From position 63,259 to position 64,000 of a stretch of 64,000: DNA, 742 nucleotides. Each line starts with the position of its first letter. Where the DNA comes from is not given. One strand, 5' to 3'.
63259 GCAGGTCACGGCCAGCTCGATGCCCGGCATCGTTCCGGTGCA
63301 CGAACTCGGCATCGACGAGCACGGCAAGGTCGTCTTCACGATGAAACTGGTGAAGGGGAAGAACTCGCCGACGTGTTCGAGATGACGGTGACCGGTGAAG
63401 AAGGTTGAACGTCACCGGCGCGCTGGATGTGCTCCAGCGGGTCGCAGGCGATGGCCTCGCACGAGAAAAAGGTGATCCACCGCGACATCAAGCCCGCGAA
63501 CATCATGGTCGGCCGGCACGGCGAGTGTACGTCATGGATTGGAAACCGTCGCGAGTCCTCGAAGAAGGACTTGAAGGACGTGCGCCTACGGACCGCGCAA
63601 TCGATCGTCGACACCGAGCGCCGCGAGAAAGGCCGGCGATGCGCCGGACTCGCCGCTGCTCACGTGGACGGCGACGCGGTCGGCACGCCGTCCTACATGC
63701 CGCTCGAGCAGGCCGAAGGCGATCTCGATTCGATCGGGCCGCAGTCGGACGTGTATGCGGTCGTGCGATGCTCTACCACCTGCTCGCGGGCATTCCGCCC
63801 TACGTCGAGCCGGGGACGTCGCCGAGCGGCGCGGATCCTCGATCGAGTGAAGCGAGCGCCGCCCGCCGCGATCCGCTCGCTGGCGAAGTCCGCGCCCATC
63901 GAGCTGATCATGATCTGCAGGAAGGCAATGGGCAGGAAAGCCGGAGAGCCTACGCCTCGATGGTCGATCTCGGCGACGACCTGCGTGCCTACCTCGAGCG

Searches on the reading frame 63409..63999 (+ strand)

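Call 58: search_protein_families(library=pfam, proteins=[window:63409-63999:+], max_evalue=0.001)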
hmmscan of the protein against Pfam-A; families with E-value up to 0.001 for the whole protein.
window:63409-63999:+ (197 aa): 1 family
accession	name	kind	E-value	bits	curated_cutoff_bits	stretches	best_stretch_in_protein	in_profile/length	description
PF00069.31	Pkinase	-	4.7e-06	26.6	31.7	1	17-38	114-135/263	Protein kinase domain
